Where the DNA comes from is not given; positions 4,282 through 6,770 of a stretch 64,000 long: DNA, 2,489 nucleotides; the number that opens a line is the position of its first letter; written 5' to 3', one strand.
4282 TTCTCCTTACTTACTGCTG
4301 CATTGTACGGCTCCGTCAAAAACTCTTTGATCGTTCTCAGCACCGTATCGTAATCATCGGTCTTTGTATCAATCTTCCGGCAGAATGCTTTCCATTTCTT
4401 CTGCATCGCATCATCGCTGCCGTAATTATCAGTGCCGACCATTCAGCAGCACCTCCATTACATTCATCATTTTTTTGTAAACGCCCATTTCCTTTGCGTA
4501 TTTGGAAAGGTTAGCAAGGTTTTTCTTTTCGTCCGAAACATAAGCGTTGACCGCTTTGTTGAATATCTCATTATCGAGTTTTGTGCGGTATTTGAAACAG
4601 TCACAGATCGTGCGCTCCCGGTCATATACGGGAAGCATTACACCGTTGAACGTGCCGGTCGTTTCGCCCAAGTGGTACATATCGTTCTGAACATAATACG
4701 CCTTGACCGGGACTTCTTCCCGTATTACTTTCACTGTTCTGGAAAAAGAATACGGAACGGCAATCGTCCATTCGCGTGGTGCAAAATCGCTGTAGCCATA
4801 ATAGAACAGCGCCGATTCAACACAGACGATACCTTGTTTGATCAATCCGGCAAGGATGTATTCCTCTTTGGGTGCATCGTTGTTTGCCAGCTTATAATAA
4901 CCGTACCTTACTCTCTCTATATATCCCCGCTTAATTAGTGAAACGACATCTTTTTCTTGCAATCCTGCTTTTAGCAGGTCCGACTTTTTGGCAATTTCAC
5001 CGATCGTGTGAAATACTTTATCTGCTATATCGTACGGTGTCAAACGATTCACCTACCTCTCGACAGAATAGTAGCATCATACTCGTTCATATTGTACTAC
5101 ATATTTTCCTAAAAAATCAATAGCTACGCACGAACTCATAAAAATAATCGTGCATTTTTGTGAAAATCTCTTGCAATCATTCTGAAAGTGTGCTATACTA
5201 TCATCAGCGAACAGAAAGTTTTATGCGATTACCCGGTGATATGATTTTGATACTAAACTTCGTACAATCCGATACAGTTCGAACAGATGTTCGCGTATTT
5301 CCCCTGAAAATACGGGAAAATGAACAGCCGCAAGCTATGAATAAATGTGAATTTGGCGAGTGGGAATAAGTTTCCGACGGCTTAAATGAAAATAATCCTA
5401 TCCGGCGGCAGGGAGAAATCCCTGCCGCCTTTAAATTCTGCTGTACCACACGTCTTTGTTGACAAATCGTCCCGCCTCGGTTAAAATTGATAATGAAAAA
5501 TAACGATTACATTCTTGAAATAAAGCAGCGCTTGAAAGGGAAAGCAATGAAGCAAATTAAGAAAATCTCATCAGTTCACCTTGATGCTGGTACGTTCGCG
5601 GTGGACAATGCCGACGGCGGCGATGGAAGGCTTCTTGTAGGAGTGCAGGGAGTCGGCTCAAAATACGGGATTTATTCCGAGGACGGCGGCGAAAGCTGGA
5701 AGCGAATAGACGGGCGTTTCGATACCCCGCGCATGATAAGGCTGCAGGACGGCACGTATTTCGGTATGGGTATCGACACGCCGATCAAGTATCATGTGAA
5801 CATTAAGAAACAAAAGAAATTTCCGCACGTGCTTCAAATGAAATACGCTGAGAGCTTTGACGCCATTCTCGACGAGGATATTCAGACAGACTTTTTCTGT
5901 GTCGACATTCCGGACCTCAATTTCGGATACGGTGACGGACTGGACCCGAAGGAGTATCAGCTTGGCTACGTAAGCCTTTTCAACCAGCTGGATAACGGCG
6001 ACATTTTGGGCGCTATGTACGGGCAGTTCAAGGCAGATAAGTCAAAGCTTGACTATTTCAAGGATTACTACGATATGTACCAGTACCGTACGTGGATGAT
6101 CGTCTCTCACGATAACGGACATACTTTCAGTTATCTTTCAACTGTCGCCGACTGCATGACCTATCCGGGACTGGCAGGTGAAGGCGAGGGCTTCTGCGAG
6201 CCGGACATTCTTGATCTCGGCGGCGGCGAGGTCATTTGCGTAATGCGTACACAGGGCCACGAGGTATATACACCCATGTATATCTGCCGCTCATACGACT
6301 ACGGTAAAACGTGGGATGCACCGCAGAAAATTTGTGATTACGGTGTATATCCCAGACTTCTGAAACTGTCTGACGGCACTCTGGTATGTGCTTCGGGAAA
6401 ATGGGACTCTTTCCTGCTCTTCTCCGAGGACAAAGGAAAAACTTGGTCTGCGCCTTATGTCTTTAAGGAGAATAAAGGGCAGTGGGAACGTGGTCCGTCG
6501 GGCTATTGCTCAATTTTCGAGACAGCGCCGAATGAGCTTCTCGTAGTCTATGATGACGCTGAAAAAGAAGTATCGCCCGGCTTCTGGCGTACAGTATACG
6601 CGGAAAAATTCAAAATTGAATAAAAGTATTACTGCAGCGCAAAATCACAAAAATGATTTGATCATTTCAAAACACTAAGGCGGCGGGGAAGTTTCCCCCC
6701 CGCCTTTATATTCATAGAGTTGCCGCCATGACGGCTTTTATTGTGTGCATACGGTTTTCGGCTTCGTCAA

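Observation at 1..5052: AT-rich accessory island of mostly unrecognisable genes anchored by AbiE remnants: candidate novel defence/addiction module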

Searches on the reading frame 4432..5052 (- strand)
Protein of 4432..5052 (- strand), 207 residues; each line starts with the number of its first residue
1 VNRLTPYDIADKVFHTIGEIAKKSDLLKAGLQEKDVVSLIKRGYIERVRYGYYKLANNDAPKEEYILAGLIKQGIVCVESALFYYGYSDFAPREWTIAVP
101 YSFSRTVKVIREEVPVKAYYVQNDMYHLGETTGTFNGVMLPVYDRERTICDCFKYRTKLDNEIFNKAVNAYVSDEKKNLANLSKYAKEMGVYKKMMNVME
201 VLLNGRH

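Call 4: search_protein_families(library=pfam, proteins=[window:4432-5052:-], max_evalue=0.1)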
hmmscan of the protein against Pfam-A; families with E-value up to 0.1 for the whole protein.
window:4432-5052:- (207 aa): 1 family
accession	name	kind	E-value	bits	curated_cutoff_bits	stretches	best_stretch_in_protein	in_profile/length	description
PF13338.12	AbiEi_4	-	0.033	14.7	25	1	20-53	13-46/49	Transcriptional regulator, AbiEi antitoxin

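Call 5: search_protein_families(library=padloc, proteins=[window:4432-5052:-], max_evalue=0.1)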
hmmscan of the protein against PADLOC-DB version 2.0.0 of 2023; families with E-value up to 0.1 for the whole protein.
window:4432-5052:- (207 aa): 24 families
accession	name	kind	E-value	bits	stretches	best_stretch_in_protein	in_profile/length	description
PDLC02225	AbiEi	-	1.2e-58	196.2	1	9-204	9-196/198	AbiEi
PDLC02248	AbiEi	-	1e-51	173.5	1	9-201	6-196/198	AbiEi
PDLC02265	AbiEi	-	6.4e-38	128.5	1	19-202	15-197/198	AbiEi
PDLC02275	AbiEi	-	8.7e-32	108.6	1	22-192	14-175/184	AbiEi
PDLC02263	AbiEi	-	3e-29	100.6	1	12-202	55-244/244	AbiEi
PDLC02245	AbiEi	-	4.7e-28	96.2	1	18-203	10-194/194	AbiEi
PDLC02283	AbiEi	-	1.1e-27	95.1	1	19-201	18-199/201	AbiEi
PDLC02254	AbiEi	-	2.6e-21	74.2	1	27-190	24-185/197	AbiEi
PDLC02239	AbiEi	-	7.1e-21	72.8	1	26-203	17-194/195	AbiEi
PDLC02238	AbiEi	-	9e-16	56.2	1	37-200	19-176/180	AbiEi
PDLC02262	AbiEi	-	1.6e-15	55.2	1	21-203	28-206/206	AbiEi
PDLC02228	AbiEi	-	5.9e-13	46.6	1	28-169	48-175/216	AbiEi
PDLC02249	AbiEi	-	2.9e-12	44.7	1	28-190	26-177/184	AbiEi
PDLC02267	AbiEi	-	7.3e-12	43.2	1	33-191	38-187/252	AbiEi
PDLC02260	AbiEi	-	6.9e-08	30.4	1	25-107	22-107/131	AbiEi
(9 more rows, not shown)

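Call 6: search_protein_families(library=phrogs, proteins=[window:4432-5052:-], max_evalue=0.1)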
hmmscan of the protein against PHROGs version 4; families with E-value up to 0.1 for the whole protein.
window:4432-5052:- (207 aa): 1 family
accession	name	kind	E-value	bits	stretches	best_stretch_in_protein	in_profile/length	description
phrog_1345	-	transcription regulation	0.029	15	0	159-202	74-117/210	MotA-like activator of middle period transcription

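Call 7: search_protein_families(library=ncbifam, proteins=[window:4432-5052:-], max_evalue=0.1)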
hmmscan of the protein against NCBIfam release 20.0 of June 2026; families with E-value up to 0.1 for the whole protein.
window:4432-5052:- (207 aa): 0 families

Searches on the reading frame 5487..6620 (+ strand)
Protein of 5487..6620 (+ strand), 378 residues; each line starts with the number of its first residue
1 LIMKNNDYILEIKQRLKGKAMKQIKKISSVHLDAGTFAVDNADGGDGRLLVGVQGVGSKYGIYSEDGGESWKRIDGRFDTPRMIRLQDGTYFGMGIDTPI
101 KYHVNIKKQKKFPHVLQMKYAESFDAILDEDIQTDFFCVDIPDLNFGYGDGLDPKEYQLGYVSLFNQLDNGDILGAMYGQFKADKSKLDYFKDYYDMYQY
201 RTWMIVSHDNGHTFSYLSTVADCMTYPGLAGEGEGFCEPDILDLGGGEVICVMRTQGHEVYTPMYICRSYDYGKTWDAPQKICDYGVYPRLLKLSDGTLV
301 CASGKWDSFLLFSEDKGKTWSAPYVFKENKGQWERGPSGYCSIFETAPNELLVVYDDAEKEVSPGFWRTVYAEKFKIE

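Call 4: search_protein_families(library=pfam, proteins=[window:5487-6620:+], max_evalue=0.1)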
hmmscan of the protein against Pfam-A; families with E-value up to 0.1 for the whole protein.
window:5487-6620:+ (378 aa): 4 families
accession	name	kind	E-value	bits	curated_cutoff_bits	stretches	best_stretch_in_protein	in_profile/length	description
PF13088.12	BNR_2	-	2.2e-10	40.8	31.4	1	197-335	133-259/277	BNR repeat-like domain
PF02012.26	BNR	-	4.9e-09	35.3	27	0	62-73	1-12/12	BNR/Asp-box repeat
PF24316.1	Tli3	-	7.9e-06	26.7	27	0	299-340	75-115/129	T6SS Tli3 immunity protein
PF15902.12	Sortilin-Vps10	-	0.00087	18.6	33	0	266-322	3-59/446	Sortilin, neurotensin receptor 3,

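Call 5: search_protein_families(library=padloc, proteins=[window:5487-6620:+], max_evalue=0.1)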
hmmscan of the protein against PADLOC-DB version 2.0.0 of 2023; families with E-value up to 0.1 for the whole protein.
window:5487-6620:+ (378 aa): 0 families

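Call 6: search_protein_families(library=phrogs, proteins=[window:5487-6620:+], max_evalue=0.1)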
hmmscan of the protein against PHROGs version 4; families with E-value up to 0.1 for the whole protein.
window:5487-6620:+ (378 aa): 1 family
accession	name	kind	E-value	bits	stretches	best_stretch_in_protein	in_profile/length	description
phrog_8700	-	unknown function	0.01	15.3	0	40-81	146-184/453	-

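Call 7: search_protein_families(library=ncbifam, proteins=[window:5487-6620:+], max_evalue=0.1)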
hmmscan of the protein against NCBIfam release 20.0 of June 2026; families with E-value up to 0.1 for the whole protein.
window:5487-6620:+ (378 aa): 1 family
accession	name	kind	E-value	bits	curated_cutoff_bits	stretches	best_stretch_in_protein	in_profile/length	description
NF045728.1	glycosyl_F510_1955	equivalog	0.0083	15.4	175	0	266-321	160-211/246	F510_1955 family glycosylhydrolase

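Call 54: find_encoding_contigs(protein=window:5487-6620:+, flank=10000, max_places=6)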
Protein window:5487-6620:+ (378 aa): no gene with exactly this product is on record in the collection.

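Call 81: find_related_loci(query=window:5547-6620:+, collection=metagenome_contigs, flank=10000)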
Query window:5547-6620:+ (358 aa) in metagenome_contigs; peptide patterns used: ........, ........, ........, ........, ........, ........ (x = any residue, [..] = any of these).
497 stretches matched a pattern; 2 encode a relative of the query (tblastn E <= 1e-3); 2 distinct loci.
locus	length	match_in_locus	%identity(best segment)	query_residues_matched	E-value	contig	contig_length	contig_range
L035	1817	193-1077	25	181-344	2e-7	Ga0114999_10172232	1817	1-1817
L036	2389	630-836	33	180-260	4e-7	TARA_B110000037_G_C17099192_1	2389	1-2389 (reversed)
